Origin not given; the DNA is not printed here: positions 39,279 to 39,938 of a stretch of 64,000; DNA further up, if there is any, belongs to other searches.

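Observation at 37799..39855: Stand-alone three-gene operon of VirB2/TrbC-like pilin paralogs with no type IV secretion machinery nearby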

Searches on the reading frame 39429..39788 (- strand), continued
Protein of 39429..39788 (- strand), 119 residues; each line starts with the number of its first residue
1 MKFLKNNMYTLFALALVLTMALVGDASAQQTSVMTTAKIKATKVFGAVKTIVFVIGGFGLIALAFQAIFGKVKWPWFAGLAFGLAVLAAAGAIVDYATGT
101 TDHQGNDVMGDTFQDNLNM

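Call 24: find_encoding_contigs(protein=P0022, flank=10000, max_places=3)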
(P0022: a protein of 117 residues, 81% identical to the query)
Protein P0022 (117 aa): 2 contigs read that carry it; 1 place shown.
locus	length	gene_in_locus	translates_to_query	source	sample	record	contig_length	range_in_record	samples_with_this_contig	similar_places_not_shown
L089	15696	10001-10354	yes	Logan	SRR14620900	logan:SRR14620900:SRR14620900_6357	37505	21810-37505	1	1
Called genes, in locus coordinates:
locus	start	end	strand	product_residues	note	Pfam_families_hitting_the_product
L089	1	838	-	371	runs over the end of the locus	PF00482:T2SSF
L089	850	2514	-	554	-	PF00437:T2SSE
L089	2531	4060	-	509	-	-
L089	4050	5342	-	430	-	PF06864:PAP_PilO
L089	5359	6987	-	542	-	PF23248:KH_PARP14_2 (faint), PF00263:Secretin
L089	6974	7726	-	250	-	PF10671:TcpQ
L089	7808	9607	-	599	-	-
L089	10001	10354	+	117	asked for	PF04956:TrbC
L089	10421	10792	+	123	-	PF04956:TrbC (weak)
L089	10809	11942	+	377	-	-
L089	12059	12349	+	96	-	-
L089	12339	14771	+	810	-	PF27097:VirB4_TrbE_N, PF03135:CagE_TrbE_VirB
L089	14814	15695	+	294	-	?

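Call 25: find_homologous_proteins(query=L087:841-3276:-, max_evalue=1e-100)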
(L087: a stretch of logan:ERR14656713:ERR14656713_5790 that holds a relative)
Query L087:841-3276:- (811 aa): 741 proteins with E <= 1e-100 among 8000 candidates; the best 120 are listed.
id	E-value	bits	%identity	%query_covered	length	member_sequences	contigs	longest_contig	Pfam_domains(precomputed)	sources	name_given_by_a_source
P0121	0.0e+0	1774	95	100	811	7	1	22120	PF27097.1,PF03135.20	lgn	-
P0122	0.0e+0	1708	89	100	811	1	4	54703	PF27097.1,PF03135.20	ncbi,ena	-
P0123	0.0e+0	1679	88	100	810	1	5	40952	PF27097.1,PF03135.20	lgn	-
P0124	0.0e+0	1676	88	100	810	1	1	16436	PF19044.7,PF27097.1,PF03135.20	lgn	-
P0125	0.0e+0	1667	87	100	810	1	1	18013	PF27097.1,PF03135.20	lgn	-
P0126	0.0e+0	1667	87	100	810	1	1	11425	PF27097.1,PF03135.20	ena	-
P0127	0.0e+0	1666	87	100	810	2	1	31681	PF27097.1,PF03135.20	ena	-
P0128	0.0e+0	1666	87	100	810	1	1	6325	PF27097.1,PF03135.20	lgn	-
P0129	0.0e+0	1665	87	100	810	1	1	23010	PF27097.1,PF03135.20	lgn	-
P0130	0.0e+0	1664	87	100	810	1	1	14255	PF27097.1,PF03135.20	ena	-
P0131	0.0e+0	1663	87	100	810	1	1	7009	PF27097.1,PF03135.20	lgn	-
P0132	0.0e+0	1663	87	100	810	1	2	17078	PF27097.1,PF03135.20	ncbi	-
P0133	0.0e+0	1663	87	100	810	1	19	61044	PF27097.1,PF03135.20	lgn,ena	-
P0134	0.0e+0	1662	87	100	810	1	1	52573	PF27097.1,PF03135.20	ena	-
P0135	0.0e+0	1662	87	100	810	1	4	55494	PF27097.1,PF03135.20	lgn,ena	-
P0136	0.0e+0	1661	87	100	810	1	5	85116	PF27097.1,PF03135.20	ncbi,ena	-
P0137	0.0e+0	1661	87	100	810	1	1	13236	PF27097.1,PF03135.20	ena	-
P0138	0.0e+0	1661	87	100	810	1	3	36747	PF27097.1,PF03135.20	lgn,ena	-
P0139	0.0e+0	1661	87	100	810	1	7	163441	PF27097.1,PF03135.20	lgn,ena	-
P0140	0.0e+0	1661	87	100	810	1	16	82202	PF27097.1,PF03135.20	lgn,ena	-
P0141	0.0e+0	1660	87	100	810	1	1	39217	PF27097.1,PF03135.20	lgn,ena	-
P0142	0.0e+0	1660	87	100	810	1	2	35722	PF27097.1,PF03135.20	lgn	-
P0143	0.0e+0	1659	87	100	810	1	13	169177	PF27097.1,PF03135.20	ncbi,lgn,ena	-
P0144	0.0e+0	1659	87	100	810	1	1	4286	PF27097.1,PF03135.20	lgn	-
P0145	0.0e+0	1659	87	100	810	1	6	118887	PF27097.1,PF03135.20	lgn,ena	-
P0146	0.0e+0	1658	87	100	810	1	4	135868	PF27097.1,PF03135.20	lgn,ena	-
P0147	0.0e+0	1658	87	100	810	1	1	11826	PF27097.1,PF03135.20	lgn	-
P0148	0.0e+0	1657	87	100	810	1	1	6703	PF27097.1,PF03135.20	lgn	-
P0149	0.0e+0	1657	87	100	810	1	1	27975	PF27097.1,PF03135.20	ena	-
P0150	0.0e+0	1657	87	100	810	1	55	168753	PF27097.1,PF03135.20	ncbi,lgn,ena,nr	ncbi:MAG: hypothetical protein SO141_03700 [Alphaproteobacteria bacterium]|nr:hypothetical protein [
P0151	0.0e+0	1657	87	100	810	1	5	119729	PF27097.1,PF03135.20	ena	-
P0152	0.0e+0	1657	87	100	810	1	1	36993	PF27097.1,PF03135.20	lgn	-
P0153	0.0e+0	1657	87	100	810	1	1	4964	PF27097.1,PF03135.20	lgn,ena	-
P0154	0.0e+0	1657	87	100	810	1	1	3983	PF27097.1,PF03135.20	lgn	-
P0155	0.0e+0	1656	87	100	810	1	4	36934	PF27097.1,PF03135.20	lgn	-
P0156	0.0e+0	1656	87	100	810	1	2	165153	PF27097.1,PF03135.20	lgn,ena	-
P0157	0.0e+0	1656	87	100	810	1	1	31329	PF27097.1,PF03135.20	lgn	-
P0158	0.0e+0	1655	87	100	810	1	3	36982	PF27097.1,PF03135.20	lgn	-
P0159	0.0e+0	1655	87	100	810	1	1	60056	PF27097.1,PF03135.20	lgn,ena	-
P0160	0.0e+0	1655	87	100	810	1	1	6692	PF27097.1,PF03135.20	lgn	-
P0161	0.0e+0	1655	87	100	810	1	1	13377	PF27097.1,PF03135.20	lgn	-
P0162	0.0e+0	1654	87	100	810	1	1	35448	PF27097.1,PF03135.20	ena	-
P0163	0.0e+0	1654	87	100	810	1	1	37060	PF27097.1,PF03135.20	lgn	-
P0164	0.0e+0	1653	87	100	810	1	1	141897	PF27097.1,PF03135.20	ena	-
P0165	0.0e+0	1653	87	100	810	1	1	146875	PF27097.1,PF03135.20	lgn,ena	-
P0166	0.0e+0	1653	87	100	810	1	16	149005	PF27097.1,PF03135.20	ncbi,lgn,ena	-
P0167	0.0e+0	1652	87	100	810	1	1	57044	PF27097.1,PF03135.20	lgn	-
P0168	0.0e+0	1652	87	100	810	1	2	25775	PF27097.1,PF03135.20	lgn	-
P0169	0.0e+0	1652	87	100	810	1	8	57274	PF27097.1,PF03135.20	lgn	-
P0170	0.0e+0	1652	87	100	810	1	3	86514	PF27097.1,PF03135.20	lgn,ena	-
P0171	0.0e+0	1652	87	100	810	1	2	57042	PF27097.1,PF03135.20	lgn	-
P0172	0.0e+0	1652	87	100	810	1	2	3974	PF27097.1,PF03135.20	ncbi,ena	-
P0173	0.0e+0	1651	87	100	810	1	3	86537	PF27097.1,PF03135.20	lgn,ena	-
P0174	0.0e+0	1651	87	100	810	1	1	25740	PF27097.1,PF03135.20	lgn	-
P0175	0.0e+0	1651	87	100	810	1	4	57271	PF27097.1,PF03135.20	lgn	-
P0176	0.0e+0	1651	87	100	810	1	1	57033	PF27097.1,PF03135.20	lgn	-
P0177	0.0e+0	1651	87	100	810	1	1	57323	PF27097.1,PF03135.20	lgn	-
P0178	0.0e+0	1651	87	100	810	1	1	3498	PF27097.1,PF03135.20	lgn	-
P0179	0.0e+0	1651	87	100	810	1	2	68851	PF27097.1,PF03135.20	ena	-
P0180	0.0e+0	1651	87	100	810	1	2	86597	PF27097.1,PF03135.20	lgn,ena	-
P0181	0.0e+0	1650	87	100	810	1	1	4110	PF27097.1,PF03135.20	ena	-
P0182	0.0e+0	1650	87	100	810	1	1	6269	PF27097.1,PF03135.20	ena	-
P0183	0.0e+0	1650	87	100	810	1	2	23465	PF27097.1,PF03135.20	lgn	-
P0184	0.0e+0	1650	86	100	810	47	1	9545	PF27097.1,PF03135.20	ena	-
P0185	0.0e+0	1650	87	100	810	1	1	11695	PF27097.1,PF03135.20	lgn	-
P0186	0.0e+0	1650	87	100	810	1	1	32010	PF27097.1,PF03135.20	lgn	-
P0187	0.0e+0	1650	87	100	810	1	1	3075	PF27097.1,PF03135.20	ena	-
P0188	0.0e+0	1650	87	100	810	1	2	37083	PF27097.1,PF03135.20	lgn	-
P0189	0.0e+0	1650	87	100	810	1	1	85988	PF27097.1,PF03135.20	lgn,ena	-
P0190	0.0e+0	1650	87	100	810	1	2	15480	PF27097.1,PF03135.20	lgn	-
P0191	0.0e+0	1650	87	100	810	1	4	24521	PF27097.1,PF03135.20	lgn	-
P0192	0.0e+0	1650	87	100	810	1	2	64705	PF27097.1,PF03135.20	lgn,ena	-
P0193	0.0e+0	1650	87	100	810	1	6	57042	PF27097.1,PF03135.20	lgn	-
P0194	0.0e+0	1650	87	100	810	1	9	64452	PF27097.1,PF03135.20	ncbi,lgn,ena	-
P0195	0.0e+0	1649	87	100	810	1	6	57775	PF27097.1,PF03135.20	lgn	-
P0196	0.0e+0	1649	86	100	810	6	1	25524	PF27097.1,PF03135.20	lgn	-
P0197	0.0e+0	1648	86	100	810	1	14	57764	PF27097.1,PF03135.20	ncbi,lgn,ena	-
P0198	0.0e+0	1648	86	100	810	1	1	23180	PF27097.1,PF03135.20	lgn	-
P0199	0.0e+0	1647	87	100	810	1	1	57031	PF27097.1,PF03135.20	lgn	-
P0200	0.0e+0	1647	86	100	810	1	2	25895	PF27097.1,PF03135.20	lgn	-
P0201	0.0e+0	1646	87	100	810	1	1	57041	PF27097.1,PF03135.20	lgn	-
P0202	0.0e+0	1628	84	100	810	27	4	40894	PF03135.20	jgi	-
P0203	0.0e+0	1624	85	100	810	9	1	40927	PF27097.1,PF03135.20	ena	-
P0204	0.0e+0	1618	84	100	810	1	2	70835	PF27097.1,PF03135.20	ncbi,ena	-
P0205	0.0e+0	1616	85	100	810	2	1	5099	PF27097.1,PF03135.20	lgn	-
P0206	0.0e+0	1613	84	100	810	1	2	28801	PF27097.1,PF03135.20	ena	-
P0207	0.0e+0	1613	84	100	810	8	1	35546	PF27097.1,PF03135.20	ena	-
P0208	0.0e+0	1612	84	100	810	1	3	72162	PF27097.1,PF03135.20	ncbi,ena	-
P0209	0.0e+0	1611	83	100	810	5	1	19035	PF27097.1,PF03135.20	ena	-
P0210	0.0e+0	1609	83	100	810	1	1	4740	PF27097.1,PF03135.20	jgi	-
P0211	0.0e+0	1608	83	100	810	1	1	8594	PF27097.1,PF03135.20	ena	-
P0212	0.0e+0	1608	84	100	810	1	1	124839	PF27097.1,PF03135.20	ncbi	-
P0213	0.0e+0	1606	84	100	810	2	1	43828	PF03135.20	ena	-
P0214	0.0e+0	1604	88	96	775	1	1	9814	PF27097.1,PF03135.20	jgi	jgi:type IV secretion system protein VirB4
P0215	0.0e+0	1603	84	100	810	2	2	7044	PF27097.1,PF03135.20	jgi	-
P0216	0.0e+0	1603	84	100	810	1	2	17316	PF27097.1,PF03135.20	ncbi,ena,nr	ncbi:MAG: hypothetical protein IJ870_00975 [Alphaproteobacteria bacterium]|nr:hypothetical protein [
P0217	0.0e+0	1601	83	100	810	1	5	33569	PF19044.7,PF27097.1,PF03135.20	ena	-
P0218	0.0e+0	1599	83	100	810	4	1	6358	PF27097.1,PF03135.20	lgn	-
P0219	0.0e+0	1597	83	100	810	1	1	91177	PF27097.1,PF03135.20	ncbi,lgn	-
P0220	0.0e+0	1596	84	100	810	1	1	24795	PF27097.1,PF03135.20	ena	-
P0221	0.0e+0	1596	83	100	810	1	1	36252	PF27097.1,PF03135.20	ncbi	-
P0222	0.0e+0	1596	83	100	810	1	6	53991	PF27097.1,PF03135.20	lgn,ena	-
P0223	0.0e+0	1593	83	100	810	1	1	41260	PF19044.7,PF27097.1,PF03135.20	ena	-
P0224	0.0e+0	1592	82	100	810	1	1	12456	PF19044.7,PF27097.1,PF03135.20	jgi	-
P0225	0.0e+0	1590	83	100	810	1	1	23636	PF27097.1,PF03135.20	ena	-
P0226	0.0e+0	1586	82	100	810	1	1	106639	PF27097.1,PF03135.20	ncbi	-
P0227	0.0e+0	1586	83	100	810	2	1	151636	PF27097.1,PF03135.20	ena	-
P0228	0.0e+0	1584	82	100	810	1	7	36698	PF27097.1,PF03135.20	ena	-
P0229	0.0e+0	1583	82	100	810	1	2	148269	PF27097.1,PF03135.20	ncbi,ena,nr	ncbi:MAG: hypothetical protein IKS23_05310 [Alphaproteobacteria bacterium]|nr:hypothetical protein [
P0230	0.0e+0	1582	82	100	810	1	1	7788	PF27097.1,PF03135.20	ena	-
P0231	0.0e+0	1582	82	100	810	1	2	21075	PF27097.1,PF03135.20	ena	-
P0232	0.0e+0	1580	82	100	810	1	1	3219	PF27097.1,PF03135.20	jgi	jgi:type IV secretion system protein VirB4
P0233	0.0e+0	1578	82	100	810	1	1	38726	PF27097.1,PF03135.20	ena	-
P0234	0.0e+0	1566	81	100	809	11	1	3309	PF27097.1,PF03135.20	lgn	-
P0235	0.0e+0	1563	81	100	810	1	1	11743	PF27097.1,PF03135.20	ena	-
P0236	0.0e+0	1561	82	100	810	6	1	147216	PF27097.1,PF03135.20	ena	-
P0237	0.0e+0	1555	81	100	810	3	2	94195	PF27097.1,PF03135.20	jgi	jgi:type IV secretion system protein VirB4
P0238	0.0e+0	1551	81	100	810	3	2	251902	PF19044.7,PF27097.1,PF03135.20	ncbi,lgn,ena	-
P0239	0.0e+0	1547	80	100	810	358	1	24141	PF27097.1,PF03135.20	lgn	-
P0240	0.0e+0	1542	80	100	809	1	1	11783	PF27097.1,PF03135.20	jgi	-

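Call 26: find_encoding_contigs(protein=P0122, flank=10000, max_places=6)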
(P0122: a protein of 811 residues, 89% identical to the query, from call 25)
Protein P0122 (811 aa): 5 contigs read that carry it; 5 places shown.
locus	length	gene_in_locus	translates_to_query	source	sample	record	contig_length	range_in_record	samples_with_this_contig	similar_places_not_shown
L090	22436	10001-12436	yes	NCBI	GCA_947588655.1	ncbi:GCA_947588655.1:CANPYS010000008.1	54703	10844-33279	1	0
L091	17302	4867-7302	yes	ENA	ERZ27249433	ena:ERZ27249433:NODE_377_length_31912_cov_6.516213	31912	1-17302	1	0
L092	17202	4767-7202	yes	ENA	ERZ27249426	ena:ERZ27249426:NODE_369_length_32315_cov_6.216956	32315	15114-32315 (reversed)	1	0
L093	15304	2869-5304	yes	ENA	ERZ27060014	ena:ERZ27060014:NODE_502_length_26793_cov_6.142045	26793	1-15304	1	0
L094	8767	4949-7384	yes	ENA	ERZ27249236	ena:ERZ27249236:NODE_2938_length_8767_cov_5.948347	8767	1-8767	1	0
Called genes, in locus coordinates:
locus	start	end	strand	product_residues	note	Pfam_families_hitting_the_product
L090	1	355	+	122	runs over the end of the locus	PF00416:Ribosomal_S13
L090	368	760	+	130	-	PF00411:Ribosomal_S11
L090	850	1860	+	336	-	PF01193:RNA_pol_L, PF01000:RNA_pol_A_bac, PF03118:RNA_pol_A_CTD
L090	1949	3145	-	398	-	-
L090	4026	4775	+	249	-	PF13505:OMP_b-brl, PF03797:Autotransporter (faint), PF01389:OmpA_membrane (faint), PF01617:Surface_Ag_2, PF02462:Opacity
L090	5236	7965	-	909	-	PF07517:SecA_DEAD, PF00270:DEAD, PF01043:SecA_PP_bind, PF21090:P-loop_SecA, PF07516:SecA_SW, PF02810:SEC-C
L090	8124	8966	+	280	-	PF13145:Rotamase_2, PF13616:Rotamase_3, PF00639:Rotamase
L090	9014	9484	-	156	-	-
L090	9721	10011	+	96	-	-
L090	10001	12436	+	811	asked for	PF27097:VirB4_TrbE_N, PF03135:CagE_TrbE_VirB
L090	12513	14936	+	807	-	PF13605:DUF4141 (faint), PF13185:GAF_2 (faint), PF13492:GAF_3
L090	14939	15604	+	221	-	-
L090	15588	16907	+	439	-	-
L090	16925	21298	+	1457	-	-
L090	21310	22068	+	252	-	PF04335:VirB8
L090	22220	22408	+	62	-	-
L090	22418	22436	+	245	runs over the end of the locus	PF04335:VirB8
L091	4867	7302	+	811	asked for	PF27097:VirB4_TrbE_N, PF03135:CagE_TrbE_VirB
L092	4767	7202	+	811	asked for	PF27097:VirB4_TrbE_N, PF03135:CagE_TrbE_VirB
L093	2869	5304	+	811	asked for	PF27097:VirB4_TrbE_N, PF03135:CagE_TrbE_VirB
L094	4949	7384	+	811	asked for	PF27097:VirB4_TrbE_N, PF03135:CagE_TrbE_VirB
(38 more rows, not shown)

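Call 31: find_encoding_contigs(protein=P0002, flank=10000, max_places=6)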
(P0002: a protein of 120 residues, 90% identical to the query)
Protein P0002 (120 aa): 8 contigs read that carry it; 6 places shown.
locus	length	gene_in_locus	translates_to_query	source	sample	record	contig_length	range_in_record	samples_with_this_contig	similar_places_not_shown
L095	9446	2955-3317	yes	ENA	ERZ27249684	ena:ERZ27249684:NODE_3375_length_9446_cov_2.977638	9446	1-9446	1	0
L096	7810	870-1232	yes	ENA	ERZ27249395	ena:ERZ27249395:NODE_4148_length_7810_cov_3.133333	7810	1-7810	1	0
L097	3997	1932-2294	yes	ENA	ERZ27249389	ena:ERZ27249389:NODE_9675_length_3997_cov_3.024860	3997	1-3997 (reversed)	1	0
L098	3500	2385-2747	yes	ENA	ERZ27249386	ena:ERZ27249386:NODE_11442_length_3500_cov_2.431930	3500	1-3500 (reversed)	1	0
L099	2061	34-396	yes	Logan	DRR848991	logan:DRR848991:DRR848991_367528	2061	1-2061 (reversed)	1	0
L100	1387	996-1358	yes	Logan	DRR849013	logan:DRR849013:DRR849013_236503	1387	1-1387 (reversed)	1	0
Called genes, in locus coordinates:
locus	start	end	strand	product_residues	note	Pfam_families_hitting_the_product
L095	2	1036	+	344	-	?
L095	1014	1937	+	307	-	PF01545:Cation_efflux, PF16916:ZT_dimer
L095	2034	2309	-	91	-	PF15738:YafQ_toxin, PF05016:ParE_toxin (weak)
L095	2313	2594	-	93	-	PF04221:RelB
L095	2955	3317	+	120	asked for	PF04956:TrbC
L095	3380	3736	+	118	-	PF04956:TrbC (weak)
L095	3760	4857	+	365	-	-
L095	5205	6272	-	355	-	PF21016:RlmN_N, PF04055:Radical_SAM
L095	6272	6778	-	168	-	PF06776:IalB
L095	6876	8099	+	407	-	PF01743:PolyA_pol, PF12627:PolyA_pol_RNAbd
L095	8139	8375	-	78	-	-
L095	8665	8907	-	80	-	-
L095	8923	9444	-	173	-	?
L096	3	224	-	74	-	?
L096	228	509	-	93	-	PF04221:RelB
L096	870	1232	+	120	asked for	PF04956:TrbC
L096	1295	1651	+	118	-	PF04956:TrbC (weak)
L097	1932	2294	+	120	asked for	PF04956:TrbC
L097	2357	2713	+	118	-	PF04956:TrbC (weak)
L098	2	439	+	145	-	?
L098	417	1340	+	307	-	PF01545:Cation_efflux, PF16916:ZT_dimer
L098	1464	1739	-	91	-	PF15738:YafQ_toxin, PF05016:ParE_toxin (weak)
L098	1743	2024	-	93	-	PF04221:RelB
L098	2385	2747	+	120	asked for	PF04956:TrbC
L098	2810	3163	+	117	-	PF04956:TrbC (weak)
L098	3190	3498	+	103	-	?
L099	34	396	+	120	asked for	PF04956:TrbC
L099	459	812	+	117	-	PF04956:TrbC (weak)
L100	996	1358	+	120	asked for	PF04956:TrbC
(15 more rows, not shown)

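Call 32: list_cluster_members(proteins=[P0126, P0127, P0130, P0137, P0134, P0125, P0124, P0123, P0135, P0141])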
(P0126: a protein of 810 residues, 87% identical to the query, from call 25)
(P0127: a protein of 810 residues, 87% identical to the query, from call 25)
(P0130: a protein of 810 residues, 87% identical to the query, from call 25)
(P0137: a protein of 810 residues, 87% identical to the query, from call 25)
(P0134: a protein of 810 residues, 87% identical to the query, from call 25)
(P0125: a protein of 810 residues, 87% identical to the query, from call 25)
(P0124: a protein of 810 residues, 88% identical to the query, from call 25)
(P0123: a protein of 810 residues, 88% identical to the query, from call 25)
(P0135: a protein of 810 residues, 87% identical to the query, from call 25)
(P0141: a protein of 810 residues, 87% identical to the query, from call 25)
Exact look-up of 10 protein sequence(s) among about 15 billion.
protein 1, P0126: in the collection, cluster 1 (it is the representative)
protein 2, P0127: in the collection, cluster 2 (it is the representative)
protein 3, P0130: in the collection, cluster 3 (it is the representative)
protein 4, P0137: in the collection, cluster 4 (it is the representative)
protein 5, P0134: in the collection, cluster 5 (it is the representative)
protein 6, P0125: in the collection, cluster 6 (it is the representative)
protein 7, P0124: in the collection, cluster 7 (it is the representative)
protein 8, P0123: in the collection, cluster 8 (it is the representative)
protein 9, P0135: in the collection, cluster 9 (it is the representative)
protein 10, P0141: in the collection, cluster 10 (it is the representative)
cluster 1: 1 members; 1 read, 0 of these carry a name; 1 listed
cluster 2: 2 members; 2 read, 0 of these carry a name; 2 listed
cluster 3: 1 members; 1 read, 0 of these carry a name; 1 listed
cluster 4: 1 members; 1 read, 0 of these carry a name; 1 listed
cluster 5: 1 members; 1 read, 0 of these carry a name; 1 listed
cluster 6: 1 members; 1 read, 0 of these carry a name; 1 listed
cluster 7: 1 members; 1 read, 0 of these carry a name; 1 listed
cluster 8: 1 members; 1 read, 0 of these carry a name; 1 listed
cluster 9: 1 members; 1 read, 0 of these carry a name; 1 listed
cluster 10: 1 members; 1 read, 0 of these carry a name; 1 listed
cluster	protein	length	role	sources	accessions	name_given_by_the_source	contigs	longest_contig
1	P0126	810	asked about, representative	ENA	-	-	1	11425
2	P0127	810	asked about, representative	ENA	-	-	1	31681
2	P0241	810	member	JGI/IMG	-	-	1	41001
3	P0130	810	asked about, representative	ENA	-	-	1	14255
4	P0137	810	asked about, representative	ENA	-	-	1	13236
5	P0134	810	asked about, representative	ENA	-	-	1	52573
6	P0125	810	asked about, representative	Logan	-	-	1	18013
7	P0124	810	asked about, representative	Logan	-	-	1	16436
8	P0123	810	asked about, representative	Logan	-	-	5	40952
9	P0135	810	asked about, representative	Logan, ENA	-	-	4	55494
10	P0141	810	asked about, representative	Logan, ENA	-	-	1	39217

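Call 33: list_cluster_members(proteins=[P0121, P0122])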
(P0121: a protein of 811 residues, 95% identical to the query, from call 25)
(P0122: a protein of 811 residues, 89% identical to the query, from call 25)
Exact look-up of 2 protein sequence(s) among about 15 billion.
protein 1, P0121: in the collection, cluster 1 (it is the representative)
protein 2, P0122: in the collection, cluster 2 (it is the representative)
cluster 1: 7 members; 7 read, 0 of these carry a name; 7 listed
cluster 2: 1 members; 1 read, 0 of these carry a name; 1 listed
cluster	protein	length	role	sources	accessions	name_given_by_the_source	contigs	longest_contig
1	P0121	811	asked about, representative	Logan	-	-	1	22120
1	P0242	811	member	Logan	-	-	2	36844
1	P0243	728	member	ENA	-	-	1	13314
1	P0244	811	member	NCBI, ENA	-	-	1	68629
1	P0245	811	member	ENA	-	-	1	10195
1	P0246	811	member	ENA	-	-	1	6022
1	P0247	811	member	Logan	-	-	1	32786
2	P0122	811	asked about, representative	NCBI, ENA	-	-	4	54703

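Call 35: find_encoding_contigs(protein=P0244, flank=10000, max_places=4)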
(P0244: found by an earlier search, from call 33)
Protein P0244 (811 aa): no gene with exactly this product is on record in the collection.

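Call 36: find_encoding_contigs(protein=P0245, flank=10000, max_places=4)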
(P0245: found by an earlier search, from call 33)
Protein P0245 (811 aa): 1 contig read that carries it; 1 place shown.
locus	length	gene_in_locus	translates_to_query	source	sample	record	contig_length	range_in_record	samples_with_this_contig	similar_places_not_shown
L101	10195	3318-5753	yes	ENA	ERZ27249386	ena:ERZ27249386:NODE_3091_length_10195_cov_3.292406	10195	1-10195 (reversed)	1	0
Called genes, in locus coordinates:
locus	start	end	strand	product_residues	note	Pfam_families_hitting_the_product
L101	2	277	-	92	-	?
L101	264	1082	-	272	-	PF10671:TcpQ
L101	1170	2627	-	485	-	-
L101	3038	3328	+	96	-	-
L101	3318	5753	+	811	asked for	PF27097:VirB4_TrbE_N, PF03135:CagE_TrbE_VirB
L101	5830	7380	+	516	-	-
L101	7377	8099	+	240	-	-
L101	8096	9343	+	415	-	-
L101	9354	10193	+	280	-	?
